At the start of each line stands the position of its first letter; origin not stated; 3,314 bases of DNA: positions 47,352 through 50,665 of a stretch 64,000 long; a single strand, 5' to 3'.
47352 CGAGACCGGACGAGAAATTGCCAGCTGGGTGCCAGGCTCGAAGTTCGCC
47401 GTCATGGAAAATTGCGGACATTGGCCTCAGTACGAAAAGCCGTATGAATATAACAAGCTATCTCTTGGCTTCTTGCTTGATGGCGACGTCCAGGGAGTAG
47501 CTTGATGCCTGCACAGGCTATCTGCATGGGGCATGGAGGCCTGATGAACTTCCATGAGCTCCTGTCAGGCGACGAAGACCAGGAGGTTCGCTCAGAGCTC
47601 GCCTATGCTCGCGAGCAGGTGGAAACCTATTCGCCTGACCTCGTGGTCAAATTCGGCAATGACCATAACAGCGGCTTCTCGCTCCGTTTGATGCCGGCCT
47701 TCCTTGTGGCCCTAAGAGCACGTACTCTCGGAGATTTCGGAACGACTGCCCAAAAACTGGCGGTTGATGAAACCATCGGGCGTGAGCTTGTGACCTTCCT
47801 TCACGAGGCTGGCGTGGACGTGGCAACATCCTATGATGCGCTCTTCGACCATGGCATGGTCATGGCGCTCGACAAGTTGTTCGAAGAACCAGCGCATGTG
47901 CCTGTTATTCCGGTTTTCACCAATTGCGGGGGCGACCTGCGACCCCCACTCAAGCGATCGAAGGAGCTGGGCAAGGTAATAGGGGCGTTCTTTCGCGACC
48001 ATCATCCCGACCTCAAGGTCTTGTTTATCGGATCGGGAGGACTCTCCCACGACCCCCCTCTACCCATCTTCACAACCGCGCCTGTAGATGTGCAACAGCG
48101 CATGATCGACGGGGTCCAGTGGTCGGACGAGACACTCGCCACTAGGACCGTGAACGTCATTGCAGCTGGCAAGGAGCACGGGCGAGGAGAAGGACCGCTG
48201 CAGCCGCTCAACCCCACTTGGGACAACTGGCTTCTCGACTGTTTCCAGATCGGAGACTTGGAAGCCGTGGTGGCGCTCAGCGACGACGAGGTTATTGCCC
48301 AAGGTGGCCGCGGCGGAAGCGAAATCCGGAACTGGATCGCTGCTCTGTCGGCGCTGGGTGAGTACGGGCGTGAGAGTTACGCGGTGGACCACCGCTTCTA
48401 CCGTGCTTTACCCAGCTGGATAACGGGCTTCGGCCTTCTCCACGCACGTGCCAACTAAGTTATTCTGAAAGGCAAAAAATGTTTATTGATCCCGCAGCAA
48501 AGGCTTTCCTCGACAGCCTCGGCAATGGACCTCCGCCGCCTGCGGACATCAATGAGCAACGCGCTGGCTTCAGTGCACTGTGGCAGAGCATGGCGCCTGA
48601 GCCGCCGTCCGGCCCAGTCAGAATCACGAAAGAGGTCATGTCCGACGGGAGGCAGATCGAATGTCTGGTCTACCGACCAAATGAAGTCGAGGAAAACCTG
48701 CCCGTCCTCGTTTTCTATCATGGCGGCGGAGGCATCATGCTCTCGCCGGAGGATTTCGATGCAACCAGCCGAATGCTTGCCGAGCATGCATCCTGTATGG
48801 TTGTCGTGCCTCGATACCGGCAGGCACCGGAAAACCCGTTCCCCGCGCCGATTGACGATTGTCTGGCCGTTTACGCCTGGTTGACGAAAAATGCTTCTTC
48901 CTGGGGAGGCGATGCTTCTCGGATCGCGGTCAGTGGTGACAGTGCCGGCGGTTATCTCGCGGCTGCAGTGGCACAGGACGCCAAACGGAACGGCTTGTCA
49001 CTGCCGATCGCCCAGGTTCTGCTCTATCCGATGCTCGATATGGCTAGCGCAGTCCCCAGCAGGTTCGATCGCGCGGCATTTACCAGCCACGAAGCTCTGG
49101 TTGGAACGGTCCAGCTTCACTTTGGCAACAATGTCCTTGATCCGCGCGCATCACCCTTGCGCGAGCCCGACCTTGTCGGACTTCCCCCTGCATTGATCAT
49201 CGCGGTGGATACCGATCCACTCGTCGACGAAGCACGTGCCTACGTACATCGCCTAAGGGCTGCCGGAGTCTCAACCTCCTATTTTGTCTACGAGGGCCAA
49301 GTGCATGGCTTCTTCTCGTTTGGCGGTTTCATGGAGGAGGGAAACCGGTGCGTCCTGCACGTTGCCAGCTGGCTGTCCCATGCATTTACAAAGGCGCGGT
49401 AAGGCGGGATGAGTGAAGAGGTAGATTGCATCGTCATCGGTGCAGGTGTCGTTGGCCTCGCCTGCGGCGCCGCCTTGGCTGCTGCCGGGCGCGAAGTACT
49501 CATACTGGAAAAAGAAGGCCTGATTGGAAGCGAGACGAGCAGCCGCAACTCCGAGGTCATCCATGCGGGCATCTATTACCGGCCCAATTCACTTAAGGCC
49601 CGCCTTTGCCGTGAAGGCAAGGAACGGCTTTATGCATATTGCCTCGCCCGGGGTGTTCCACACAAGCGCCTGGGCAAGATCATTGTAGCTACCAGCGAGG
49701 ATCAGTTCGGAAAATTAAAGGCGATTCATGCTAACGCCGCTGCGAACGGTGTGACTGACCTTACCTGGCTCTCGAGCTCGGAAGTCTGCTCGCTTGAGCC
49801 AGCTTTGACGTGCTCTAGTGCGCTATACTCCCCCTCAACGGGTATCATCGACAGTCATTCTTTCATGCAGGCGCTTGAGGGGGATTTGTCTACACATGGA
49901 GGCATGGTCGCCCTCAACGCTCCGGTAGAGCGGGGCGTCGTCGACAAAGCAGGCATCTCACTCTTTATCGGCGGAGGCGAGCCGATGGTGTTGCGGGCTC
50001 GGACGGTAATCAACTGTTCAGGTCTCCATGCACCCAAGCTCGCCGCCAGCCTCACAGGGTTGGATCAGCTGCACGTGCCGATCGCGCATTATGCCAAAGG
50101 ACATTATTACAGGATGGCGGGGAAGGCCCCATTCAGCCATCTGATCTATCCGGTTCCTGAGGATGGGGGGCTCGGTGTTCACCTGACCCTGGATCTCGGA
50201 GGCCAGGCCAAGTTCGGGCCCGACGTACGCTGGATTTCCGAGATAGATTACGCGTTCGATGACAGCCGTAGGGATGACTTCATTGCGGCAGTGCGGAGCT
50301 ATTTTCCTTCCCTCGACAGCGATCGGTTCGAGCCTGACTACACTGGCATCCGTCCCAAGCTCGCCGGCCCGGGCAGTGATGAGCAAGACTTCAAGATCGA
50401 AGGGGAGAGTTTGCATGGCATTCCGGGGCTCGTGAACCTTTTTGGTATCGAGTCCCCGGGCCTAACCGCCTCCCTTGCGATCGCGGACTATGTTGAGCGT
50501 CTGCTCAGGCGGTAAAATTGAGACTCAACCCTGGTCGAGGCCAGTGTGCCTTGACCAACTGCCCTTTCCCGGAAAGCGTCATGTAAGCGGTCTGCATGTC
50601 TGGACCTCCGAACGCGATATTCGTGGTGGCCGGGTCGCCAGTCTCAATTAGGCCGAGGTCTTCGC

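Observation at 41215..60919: Candidate undescribed pathway: Baeyer-Villiger opening of hydroxy-tetralones/naphthoquinones to 2-hydroxyglutarate, pyruvate and acetyl-CoA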

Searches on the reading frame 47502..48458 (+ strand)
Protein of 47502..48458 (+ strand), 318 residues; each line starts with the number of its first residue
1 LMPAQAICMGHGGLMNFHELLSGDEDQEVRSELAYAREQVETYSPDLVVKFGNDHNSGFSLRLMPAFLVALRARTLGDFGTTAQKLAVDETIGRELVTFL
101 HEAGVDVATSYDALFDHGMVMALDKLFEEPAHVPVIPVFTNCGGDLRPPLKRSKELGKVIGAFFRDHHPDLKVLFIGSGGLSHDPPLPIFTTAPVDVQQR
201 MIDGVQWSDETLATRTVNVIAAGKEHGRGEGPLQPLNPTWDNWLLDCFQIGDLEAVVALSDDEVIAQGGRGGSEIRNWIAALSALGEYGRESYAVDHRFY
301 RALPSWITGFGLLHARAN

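Call 3: search_protein_families(library=pfam, proteins=[window:47502-48458:+])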
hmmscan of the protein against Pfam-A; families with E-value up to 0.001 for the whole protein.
window:47502-48458:+ (318 aa): 1 family
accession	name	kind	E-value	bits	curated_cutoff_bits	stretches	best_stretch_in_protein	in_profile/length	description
PF02900.23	LigB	-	3.2e-29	102.3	26.3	1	6-310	2-268/269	Catalytic LigB subunit of aromatic ring-opening dioxygenase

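Call 5: search_protein_families(library=ncbifam, proteins=[window:47502-48458:+], max_evalue=1e-10)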
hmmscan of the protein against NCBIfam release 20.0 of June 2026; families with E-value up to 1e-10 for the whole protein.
window:47502-48458:+ (318 aa): 9 families
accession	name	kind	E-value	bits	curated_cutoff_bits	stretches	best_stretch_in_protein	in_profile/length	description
NF009910.0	PRK13370.1-4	equivalog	4.7e-84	282.2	291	1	4-315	3-309/312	3-carboxyethylcatechol 2,3-dioxygenase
NF009908.0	PRK13370.1-2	equivalog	4.1e-74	249.8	467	1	2-317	1-311/314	3-carboxyethylcatechol 2,3-dioxygenase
NF009909.0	PRK13370.1-3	subfamily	6.2e-64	216.1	286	1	5-316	4-283/286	3-carboxyethylcatechol 2,3-dioxygenase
NF009907.0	PRK13370.1-1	equivalog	2.8e-60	204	549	1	4-317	3-312/314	3-carboxyethylcatechol 2,3-dioxygenase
NF009901.0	PRK13364.1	subfamily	1.5e-21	76.8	290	1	37-184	41-193/279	class III extradiol dioxygenase family protein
NF009903.0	PRK13366.1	subfamily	7.1e-15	55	317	0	32-184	36-194/284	class III extradiol dioxygenase subunit beta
NF009913.0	PRK13373.1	equivalog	1.3e-14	54.3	462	1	42-310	44-323/344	putative dioxygenase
NF009902.0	PRK13365.1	subfamily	6.8e-14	51.5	299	0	44-215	48-225/298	class III extradiol dioxygenase family protein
NF009912.0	PRK13372.1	equivalog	1.1e-11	44.3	837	0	29-184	180-341/443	protocatechuate 4,5-dioxygenase subunit alpha/beta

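Call 14: search_solved_structures(query=window:47502-48458:+, max_evalue=0.00001)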
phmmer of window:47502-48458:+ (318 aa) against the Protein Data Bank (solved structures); distinct sequences matched with E-value up to 0.00001: 2.
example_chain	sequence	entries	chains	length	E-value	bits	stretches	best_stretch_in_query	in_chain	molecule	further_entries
8k04_A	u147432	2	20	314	2e-55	191.6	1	4-317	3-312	2,3-dihydroxyphenylpropionate/2,3-dihydroxicinnamic acid 1,2-dioxygenase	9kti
1b4u_B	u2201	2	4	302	7.3e-07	32.1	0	44-184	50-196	PROTOCATECHUATE 4,5-DIOXYGENASE | 4,5-DIOXYGENASE BETA CHAIN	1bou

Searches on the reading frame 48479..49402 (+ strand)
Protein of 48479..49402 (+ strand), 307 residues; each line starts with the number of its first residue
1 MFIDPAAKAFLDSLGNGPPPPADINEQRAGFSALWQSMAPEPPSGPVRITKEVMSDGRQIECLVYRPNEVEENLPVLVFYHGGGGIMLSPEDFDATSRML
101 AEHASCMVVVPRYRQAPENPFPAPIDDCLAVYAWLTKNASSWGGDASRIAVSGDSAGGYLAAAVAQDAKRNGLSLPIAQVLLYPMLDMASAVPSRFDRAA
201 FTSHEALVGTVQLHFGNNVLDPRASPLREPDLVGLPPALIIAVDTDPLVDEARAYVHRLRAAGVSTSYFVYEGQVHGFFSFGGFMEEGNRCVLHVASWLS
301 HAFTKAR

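Call 3: search_protein_families(library=pfam, proteins=[window:48479-49402:+])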
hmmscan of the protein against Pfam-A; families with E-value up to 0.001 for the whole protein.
window:48479-49402:+ (307 aa): 6 families
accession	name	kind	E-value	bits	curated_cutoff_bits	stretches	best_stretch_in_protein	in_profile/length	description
PF07859.19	Abhydrolase_3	-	2.9e-60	204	25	1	77-279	1-209/210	alpha/beta hydrolase fold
PF20434.5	BD-FAE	-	1.1e-18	68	26.8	1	64-171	3-113/215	BD-FAE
PF00135.34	COesterase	-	5.9e-12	45.7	27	1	64-166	90-202/515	Carboxylesterase family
PF00326.27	Peptidase_S9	-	4.6e-07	30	22.6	1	124-279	44-190/213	Prolyl oligopeptidase family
PF07224.18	Chlorophyllase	-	1e-05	25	26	1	62-170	31-139/301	Chlorophyllase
PF10340.15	Say1_Mug180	-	9.4e-05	21.9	21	1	75-187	123-236/374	Steryl acetyl hydrolase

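Call 5: search_protein_families(library=ncbifam, proteins=[window:48479-49402:+], max_evalue=1e-10)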
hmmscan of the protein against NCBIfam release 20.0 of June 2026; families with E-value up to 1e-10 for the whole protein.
window:48479-49402:+ (307 aa): 8 families
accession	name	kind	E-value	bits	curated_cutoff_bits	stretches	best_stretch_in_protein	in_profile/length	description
NF058653.1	LipP1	equivalog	3e-68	229.9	350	1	7-298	3-299/300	LipP1 family hormone-sensitive lipase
NF033149.0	CHL_hydrolase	equivalog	2.5e-51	174.5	500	1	38-282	38-288/310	chloramphenicol hydrolase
NF058649.1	GTSAG_HSLs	subfamily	2.8e-36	125.5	380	1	3-300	20-309/312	GTSAG motif subfamily hormone-sensitive lipase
NF058651.1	GESAG_HSLs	subfamily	4e-34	118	430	1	21-301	21-294/296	GESAG motif subfamily hormone-sensitive lipase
NF007547.0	PRK10162.1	equivalog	1.1e-31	110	389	1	34-300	50-316/321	acetyl esterase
NF058650.1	GCSAG_HSLs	subfamily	6.3e-20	71.9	410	1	71-286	82-297/314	GCSAG motif subfamily hormone-sensitive lipase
NF052352.1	TriaclglyLipLipYMycb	equivalog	1.2e-12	47.8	450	1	146-279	256-378/397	triacylglycerol lipase LipY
NF052354.1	EstLipQMycob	equivalog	2.1e-11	43.1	700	0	58-168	147-259/418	esterase LipQ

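Call 37: search_solved_structures(query=window:48479-49402:+, max_evalue=1e-20)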
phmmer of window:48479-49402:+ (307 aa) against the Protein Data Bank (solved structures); distinct sequences matched with E-value up to 1e-20: 76 (the best 60 are shown).
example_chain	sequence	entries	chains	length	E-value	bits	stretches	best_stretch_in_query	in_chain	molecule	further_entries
6i8d_A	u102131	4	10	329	4.4e-52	180.8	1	56-291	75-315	EH1AB1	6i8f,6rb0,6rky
4ypv_A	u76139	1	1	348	5.8e-52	180.4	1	1-296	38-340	Est8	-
5jd4_A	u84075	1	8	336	1e-51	179.5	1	58-291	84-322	LAE6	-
7wol_A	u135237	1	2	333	8.9e-45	156.8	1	37-290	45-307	Lipase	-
2yh2_A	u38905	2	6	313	9.8e-45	156.6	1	27-298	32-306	ESTERASE | ALPHA/BETA HYDROLASE FOLD-3 DOMAIN PROTEIN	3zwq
6aae_A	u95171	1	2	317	5.8e-44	154.1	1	3-281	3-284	Esterase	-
8w98_A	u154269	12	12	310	1.5e-43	152.7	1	23-284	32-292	Alpha/beta hydrolase fold-3 domain-containing protein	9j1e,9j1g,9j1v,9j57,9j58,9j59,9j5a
6iey_B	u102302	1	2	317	1.6e-43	152.6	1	3-281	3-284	Esterase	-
8ze9_A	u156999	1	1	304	4.1e-43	151.3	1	23-284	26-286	Triacylglycerol lipase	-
9wny_A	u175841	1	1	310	4.3e-43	151.2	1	23-284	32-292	Alpha/beta hydrolase fold-3 domain-containing protein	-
1evq_A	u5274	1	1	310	1.2e-40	143.2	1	2-301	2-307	SERINE HYDROLASE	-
9ju4_A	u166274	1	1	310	1.3e-40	143.1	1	2-301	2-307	Alpha/beta hydrolase fold-3 domain protein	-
2c7b_A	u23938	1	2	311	1.5e-40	142.9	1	21-292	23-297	CARBOXYLESTERASE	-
1qz3_A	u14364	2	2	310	1.9e-40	142.6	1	2-301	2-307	CARBOXYLESTERASE EST2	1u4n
3aim_A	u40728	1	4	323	2.1e-40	142.4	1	2-292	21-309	303aa long hypothetical esterase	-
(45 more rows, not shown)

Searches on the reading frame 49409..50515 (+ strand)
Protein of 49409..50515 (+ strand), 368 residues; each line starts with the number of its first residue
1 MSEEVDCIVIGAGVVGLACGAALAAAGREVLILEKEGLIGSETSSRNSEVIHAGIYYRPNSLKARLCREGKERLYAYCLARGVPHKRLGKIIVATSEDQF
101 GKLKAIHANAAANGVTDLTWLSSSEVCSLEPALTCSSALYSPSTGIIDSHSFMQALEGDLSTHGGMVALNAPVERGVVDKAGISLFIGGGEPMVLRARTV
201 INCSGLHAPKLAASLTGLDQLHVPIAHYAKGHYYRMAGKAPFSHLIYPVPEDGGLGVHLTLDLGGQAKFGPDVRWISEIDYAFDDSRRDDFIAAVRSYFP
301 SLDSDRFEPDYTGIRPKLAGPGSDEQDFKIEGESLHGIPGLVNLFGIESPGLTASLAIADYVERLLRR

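Call 3: search_protein_families(library=pfam, proteins=[window:49409-50515:+])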
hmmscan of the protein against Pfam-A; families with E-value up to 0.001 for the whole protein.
window:49409-50515:+ (368 aa): 6 families
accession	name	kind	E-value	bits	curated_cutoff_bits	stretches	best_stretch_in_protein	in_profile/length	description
PF01266.30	DAO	-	1.2e-59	203.1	27.9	1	6-362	1-350/353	FAD dependent oxidoreductase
PF13450.12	NAD_binding_8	-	1.2e-06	29.1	21.9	1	9-47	1-39/68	NAD(P)-binding Rossmann-like domain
PF12831.13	FAD_oxidored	-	2.4e-05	24.3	27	1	6-80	1-71/416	FAD dependent oxidoreductase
PF00890.30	FAD_binding_2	-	4.9e-05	23.1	20.4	1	6-43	1-38/414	FAD binding domain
PF07992.20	Pyr_redox_2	-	0.00061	19.7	26.1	0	6-51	144-189/291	Pyridine nucleotide-disulphide oxidoreductase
PF03486.20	HI0933_like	-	0.00071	19.5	50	0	6-41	2-37/244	HI0933-like protein Rossmann domain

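Call 5: search_protein_families(library=ncbifam, proteins=[window:49409-50515:+], max_evalue=1e-10)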
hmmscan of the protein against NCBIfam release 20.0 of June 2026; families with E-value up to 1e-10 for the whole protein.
window:49409-50515:+ (368 aa): 4 families
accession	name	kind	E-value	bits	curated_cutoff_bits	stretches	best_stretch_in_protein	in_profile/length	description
NF008726.1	PRK11728.1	equivalog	3.5e-66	223.6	299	1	6-272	2-267/389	L-2-hydroxyglutarate oxidase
NF033460.1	glycerol3P_ox_II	equivalog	6.1e-33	114.5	460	1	5-366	2-360/361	type 2 glycerol-3-phosphate oxidase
TIGR02352.1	thiamin_ThiO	equivalog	2.6e-15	56.4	250.8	1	8-213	2-212/351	glycine oxidase ThiO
NF002480.1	PRK01747.1-1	equivalog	6.7e-11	41.3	540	1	4-213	248-457/645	bifunctional tRNA (5-methylaminomethyl-2-thiouridine)(34)-methyltransferase MnmC2/FAD-dependent 5-carboxymethylaminomethyl-2-thiouridine(34)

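Call 13: search_solved_structures(query=window:49409-50515:+, max_evalue=0.00001)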
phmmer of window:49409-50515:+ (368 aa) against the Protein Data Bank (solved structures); distinct sequences matched with E-value up to 0.00001: 5.
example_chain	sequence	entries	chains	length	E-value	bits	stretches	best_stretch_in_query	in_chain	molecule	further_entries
3dme_A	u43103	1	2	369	4.3e-129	434.1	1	1-361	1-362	conserved exported protein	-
8w75_D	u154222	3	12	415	1.7e-40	142.7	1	5-287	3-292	FI05204p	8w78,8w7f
4x9m_A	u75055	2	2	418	1.3e-16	64.1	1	3-366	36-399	L-alpha-glycerophosphate oxidase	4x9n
3da1_A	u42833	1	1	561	2.2e-06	30.4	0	3-85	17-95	Glycerol-3-phosphate dehydrogenase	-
4p9s_A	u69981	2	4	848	8.7e-06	28.4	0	4-228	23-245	Dimethylglycine dehydrogenase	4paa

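Call 45: find_homologous_proteins(query=window:49409-50515:+, max_evalue=1e-30)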
Query window:49409-50515:+ (368 aa): 8000 proteins with E <= 1e-30 among 8000 candidates; the best 120 are listed. Only proteins of 202 to 644 residues were searched: fused or split forms outside these lengths cannot appear, so this answer is no evidence that the protein stands alone or is whole; lengths 'longer' or 'shorter' looks for them.
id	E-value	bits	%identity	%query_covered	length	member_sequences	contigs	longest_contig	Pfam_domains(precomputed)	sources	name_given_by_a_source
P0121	6.1e-244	827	100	100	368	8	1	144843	PF01266.31,PF13450.13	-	-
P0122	1.4e-219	747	89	100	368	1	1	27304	PF01266.31,PF13450.13,PF12831.14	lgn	-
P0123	3.4e-194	663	79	100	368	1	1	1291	PF01266.31,PF13450.13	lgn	-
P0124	3.6e-186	637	76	100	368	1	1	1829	PF01266.31,PF13450.13,PF00890.31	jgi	-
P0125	1.5e-185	635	76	100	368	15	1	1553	PF01266.31,PF13450.13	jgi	-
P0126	3.0e-179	614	73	99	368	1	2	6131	PF01266.31,PF13450.13,PF07992.21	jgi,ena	-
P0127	1.5e-176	605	71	100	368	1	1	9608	PF01266.31,PF13450.13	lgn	-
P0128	2.1e-175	601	71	100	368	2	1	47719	PF01266.31,PF13450.13,PF00890.31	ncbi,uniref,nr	ncbi:NAD(P)/FAD-dependent oxidoreductase [Sphingobium algorifonticola]|uniref:NAD(P)/FAD-dependent o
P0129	7.1e-173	593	73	100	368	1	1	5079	PF01266.31,PF13450.13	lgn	-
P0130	8.3e-169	580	71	100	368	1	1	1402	PF01266.31,PF13450.13,PF00890.31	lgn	-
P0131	3.4e-168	578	71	100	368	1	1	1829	PF01266.31,PF13450.13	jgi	-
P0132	8.9e-168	576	69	100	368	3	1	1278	PF01266.31,PF13450.13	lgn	-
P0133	3.7e-165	568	70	100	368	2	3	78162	PF01266.31,PF13450.13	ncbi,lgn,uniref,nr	ncbi:hypothetical protein NSE01_34550 [Novosphingobium sediminis]|uniref:FAD dependent oxidoreductas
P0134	3.5e-164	564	68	100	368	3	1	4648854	PF01266.31,PF13450.13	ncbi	-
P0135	2.8e-161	555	68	100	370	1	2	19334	PF01266.31,PF13450.13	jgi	jgi:L-2-hydroxyglutarate oxidase LhgO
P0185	3.0e-140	486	59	99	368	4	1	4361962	PF01266.31,PF13450.13,PF07992.21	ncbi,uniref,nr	ncbi:NAD(P)/FAD-dependent oxidoreductase [Aestuariispira ectoiniformans]|uniref:NAD(P)/FAD-dependent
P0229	8.0e-138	478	59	98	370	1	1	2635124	PF01266.31,PF01593.31,PF13450.13,PF00890.31,PF07992.21,PF03486.21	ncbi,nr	ncbi:Glycerol-3-phosphate dehydrogenase [Altererythrobacter insulae]|nr:Glycerol-3-phosphate dehydro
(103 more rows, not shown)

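Call 46: find_encoding_contigs(protein=P0185, flank=6000, max_places=1)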
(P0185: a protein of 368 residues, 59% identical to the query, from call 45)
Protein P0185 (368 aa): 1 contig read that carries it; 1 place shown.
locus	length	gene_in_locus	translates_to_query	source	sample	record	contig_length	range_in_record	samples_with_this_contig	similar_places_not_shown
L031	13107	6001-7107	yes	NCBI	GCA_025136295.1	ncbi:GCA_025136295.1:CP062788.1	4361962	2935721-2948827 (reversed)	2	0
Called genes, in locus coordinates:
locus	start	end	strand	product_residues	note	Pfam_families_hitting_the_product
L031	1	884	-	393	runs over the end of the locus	PF11294:DUF3095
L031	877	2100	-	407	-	PF00211:Guanylate_cyc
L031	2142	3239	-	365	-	PF00005:ABC_tran, PF03459:TOBE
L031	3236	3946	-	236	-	PF00528:BPD_transp_1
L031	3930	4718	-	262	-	PF01547:SBP_bac_1, PF13531:SBP_bac_11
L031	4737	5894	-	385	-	PF01053:Cys_Met_Meta_PP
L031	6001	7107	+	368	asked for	PF01266:DAO, PF07992:Pyr_redox_2 (faint), PF13450:NAD_binding_8 (weak)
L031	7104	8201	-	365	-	PF05222:AlaDh_PNT_N, PF01262:AlaDh_PNT_C, PF02826:2-Hacid_dh_C (weak)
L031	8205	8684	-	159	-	PF00583:Acetyltransf_1, PF13673:Acetyltransf_10 (weak), PF13508:Acetyltransf_7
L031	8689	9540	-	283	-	PF00581:Rhodanese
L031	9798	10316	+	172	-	PF07310:PAS_5 (weak)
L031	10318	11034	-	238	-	PF01411:tRNA-synt_2c, PF07973:tRNA_SAD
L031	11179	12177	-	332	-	PF00291:PALP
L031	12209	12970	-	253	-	PF00293:NUDIX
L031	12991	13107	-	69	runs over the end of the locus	PF00313:CSD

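Call 47: find_encoding_contigs(protein=P0229, flank=6000, max_places=1)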
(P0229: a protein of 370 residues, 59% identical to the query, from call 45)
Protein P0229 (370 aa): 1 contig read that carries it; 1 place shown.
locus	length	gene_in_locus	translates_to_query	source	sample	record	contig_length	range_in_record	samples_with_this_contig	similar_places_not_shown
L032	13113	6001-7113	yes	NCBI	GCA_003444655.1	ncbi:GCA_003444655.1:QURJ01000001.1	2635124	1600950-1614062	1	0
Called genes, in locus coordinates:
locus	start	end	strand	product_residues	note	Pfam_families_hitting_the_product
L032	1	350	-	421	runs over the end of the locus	PF08421:Methyltransf_13, PF13489:Methyltransf_23, PF08241:Methyltransf_11, PF08242:Methyltransf_12, PF13649:Methyltransf_25 (faint), PF08484:Methyltransf_14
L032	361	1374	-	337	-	PF01370:Epimerase, PF04321:RmlD_sub_bind (weak), PF16363:GDP_Man_Dehyd, PF01073:3Beta_HSD (weak)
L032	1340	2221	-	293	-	PF00483:NTP_transferase, PF12804:NTP_transf_3 (weak)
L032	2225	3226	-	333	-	PF00535:Glycos_transf_2, PF10111:Glyco_tranf_2_2, PF13641:Glyco_tranf_2_3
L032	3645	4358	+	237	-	-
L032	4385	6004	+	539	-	PF24793:GINT1_N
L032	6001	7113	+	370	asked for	PF00890:FAD_binding_2 (weak), PF01266:DAO, PF03486:HI0933_like (faint), PF07992:Pyr_redox_2 (faint), PF13450:NAD_binding_8, PF01593:Amino_oxidase (faint)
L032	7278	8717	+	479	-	PF00483:NTP_transferase, PF12804:NTP_transf_3 (weak), PF22640:ManC_GMP_beta-helix, PF01050:MannoseP_isomer, PF07883:Cupin_2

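Call 80: search_solved_structures(query=window:49409-50515:+, max_evalue=1e-30, show_alignments=2)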
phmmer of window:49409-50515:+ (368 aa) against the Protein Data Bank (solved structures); distinct sequences matched with E-value up to 1e-30: 2.
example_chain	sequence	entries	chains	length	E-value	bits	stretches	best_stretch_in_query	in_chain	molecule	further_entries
3dme_A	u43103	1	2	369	4.3e-129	434.1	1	1-361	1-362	conserved exported protein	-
8w75_D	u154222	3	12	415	1.7e-40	142.7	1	5-287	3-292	FI05204p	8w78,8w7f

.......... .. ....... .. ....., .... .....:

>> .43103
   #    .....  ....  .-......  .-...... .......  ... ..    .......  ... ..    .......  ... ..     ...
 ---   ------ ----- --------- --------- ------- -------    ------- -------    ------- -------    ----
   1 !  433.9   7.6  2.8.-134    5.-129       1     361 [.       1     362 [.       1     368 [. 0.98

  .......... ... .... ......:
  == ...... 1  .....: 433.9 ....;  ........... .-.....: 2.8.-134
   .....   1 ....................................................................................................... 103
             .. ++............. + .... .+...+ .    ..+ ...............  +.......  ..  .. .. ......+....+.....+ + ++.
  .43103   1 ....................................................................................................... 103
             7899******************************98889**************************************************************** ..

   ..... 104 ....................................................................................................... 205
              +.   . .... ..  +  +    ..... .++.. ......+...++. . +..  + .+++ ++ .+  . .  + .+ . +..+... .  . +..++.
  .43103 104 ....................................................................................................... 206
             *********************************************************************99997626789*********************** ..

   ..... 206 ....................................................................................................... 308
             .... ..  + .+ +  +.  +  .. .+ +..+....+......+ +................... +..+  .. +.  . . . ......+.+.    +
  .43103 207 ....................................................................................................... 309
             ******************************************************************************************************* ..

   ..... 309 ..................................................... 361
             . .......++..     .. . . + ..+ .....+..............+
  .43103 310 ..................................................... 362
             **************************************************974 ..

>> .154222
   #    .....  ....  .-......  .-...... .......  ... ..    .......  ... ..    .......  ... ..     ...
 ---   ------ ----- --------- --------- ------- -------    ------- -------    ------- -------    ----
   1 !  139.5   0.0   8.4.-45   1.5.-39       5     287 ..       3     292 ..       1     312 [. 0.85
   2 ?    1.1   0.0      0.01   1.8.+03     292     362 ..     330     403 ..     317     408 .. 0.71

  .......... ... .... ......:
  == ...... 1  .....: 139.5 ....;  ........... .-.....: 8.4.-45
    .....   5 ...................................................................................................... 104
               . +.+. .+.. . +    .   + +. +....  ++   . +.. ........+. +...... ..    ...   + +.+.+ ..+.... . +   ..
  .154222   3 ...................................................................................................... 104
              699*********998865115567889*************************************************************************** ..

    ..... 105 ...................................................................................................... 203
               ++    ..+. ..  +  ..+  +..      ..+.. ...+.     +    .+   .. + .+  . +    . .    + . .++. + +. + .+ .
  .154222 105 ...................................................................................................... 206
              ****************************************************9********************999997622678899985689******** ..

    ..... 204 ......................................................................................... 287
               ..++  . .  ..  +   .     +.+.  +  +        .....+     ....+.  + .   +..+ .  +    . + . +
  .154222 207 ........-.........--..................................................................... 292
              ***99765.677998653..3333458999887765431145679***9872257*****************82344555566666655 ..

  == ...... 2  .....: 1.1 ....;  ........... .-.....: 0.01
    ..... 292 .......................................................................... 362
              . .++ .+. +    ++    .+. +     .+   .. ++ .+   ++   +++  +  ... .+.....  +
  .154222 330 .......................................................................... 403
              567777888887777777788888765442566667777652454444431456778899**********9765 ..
